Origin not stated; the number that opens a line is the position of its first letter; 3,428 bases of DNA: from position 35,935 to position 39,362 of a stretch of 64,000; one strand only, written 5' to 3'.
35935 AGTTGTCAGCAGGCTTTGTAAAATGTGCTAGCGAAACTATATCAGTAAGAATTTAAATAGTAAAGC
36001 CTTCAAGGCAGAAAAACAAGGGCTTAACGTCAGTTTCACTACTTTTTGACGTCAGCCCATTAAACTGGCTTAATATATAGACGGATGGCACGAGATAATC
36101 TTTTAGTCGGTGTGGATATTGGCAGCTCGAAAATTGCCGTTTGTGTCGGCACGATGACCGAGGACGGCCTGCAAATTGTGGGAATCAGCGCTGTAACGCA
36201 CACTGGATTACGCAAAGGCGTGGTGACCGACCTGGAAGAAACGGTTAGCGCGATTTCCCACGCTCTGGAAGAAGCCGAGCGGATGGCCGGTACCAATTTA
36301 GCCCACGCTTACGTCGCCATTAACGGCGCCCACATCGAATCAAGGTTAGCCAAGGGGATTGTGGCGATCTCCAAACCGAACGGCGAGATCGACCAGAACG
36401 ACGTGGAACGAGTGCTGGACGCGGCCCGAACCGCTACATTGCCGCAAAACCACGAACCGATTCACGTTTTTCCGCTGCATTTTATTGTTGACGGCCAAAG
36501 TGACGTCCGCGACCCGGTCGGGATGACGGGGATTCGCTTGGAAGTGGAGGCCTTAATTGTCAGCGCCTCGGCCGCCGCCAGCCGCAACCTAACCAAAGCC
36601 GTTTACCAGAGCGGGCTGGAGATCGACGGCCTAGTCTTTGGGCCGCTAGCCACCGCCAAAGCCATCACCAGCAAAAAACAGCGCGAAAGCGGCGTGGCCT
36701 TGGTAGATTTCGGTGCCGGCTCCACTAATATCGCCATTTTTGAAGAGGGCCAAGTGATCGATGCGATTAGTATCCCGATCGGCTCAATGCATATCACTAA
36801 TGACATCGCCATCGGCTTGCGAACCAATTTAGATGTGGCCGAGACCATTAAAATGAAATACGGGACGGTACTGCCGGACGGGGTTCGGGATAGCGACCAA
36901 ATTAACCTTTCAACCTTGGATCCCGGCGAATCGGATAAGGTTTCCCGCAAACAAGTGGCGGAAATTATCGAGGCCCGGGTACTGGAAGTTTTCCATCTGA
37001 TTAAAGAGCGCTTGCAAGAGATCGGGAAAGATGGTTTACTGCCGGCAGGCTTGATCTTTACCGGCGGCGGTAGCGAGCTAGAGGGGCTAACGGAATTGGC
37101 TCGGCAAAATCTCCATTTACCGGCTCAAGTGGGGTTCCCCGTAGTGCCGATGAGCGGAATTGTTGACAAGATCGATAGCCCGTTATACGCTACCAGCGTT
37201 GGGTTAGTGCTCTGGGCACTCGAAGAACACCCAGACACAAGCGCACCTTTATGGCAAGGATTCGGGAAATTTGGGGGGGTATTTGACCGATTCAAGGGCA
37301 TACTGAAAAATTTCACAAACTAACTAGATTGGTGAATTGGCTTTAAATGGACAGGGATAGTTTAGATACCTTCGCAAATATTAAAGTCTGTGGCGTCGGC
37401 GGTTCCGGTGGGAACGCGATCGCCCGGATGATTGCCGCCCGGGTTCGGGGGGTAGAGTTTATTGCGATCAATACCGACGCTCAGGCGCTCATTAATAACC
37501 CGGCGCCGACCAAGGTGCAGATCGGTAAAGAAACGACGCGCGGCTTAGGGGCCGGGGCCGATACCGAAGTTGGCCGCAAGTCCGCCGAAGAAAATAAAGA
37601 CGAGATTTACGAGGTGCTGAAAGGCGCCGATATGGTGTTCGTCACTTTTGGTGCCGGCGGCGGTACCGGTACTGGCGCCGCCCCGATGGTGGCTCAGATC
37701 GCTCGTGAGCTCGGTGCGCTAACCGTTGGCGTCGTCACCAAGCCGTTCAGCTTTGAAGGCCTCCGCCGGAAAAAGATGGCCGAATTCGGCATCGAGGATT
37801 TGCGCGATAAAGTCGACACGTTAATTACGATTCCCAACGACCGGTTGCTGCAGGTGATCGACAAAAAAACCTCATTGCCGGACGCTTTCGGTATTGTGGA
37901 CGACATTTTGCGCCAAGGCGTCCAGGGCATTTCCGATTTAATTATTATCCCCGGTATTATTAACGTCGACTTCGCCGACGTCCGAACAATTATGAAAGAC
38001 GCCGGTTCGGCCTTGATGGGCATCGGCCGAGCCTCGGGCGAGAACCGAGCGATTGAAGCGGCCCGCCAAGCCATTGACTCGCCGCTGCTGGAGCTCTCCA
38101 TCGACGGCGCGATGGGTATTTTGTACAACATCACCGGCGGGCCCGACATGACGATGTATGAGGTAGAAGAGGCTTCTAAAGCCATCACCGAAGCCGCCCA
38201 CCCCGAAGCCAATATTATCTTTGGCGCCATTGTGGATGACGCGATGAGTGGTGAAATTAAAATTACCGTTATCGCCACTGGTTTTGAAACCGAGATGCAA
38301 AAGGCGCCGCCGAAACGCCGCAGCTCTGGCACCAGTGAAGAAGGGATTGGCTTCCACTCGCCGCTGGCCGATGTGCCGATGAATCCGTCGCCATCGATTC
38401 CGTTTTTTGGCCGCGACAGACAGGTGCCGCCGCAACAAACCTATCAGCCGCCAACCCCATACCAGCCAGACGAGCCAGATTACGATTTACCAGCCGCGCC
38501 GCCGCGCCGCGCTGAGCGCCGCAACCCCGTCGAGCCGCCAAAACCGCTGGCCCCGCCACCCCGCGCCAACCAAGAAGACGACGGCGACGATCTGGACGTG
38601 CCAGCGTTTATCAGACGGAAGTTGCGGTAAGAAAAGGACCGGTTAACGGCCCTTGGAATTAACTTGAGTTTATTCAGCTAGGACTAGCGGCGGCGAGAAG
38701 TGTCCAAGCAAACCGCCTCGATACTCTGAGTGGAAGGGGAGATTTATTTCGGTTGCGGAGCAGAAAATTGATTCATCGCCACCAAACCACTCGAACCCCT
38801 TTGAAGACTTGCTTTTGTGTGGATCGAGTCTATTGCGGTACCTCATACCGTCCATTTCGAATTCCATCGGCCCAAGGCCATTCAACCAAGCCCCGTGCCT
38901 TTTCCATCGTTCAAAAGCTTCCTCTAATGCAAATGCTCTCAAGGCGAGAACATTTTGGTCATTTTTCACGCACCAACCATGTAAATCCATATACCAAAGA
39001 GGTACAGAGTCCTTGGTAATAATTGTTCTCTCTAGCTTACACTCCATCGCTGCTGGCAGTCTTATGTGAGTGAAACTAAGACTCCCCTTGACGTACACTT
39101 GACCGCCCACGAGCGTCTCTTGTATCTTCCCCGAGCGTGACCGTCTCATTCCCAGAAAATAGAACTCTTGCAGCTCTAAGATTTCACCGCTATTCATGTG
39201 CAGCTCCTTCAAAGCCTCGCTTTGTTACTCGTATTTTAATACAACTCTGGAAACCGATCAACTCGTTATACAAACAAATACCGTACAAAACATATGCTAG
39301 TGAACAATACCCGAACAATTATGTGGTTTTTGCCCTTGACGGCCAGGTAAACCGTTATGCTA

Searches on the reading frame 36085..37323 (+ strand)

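Call 89: search_protein_families(library=pfam, proteins=[window:36085-37323:+], max_evalue=0.000001)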
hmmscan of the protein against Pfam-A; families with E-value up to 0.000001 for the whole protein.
window:36085-37323:+ (412 aa): 4 families
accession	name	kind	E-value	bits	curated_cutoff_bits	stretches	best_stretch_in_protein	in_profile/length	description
PF14450.12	FtsA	-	1.2e-36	126.3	31.8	1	205-373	1-127/127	Cell division protein FtsA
PF02491.25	SHS2_FTSA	-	6.3e-27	94.2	25.4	1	81-159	1-78/79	SHS2 domain inserted in FTSA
PF06723.19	MreB_Mbl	-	1.8e-13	50.5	27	1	199-349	142-303/327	MreB/Mbl protein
PF11104.14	PilM_2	-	1.8e-08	34.1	27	0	196-258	174-236/340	Type IV pilus assembly protein PilM;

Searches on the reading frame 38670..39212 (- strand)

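Call 7: search_protein_families(library=pfam, proteins=[window:38670-39212:-], max_evalue=0.01)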
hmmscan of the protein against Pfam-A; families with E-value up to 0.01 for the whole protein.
window:38670-39212:- (180 aa): 1 family
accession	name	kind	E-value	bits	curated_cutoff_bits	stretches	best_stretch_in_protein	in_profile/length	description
PF18931.5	DUF5680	-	0.0036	18.1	25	1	64-167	14-102/104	Domain of unknown function (DUF5680)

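Call 8: search_protein_families(library=ncbifam, proteins=[window:38670-39212:-], max_evalue=0.01)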
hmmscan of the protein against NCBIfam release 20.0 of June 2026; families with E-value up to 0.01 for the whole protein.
window:38670-39212:- (180 aa): 0 families
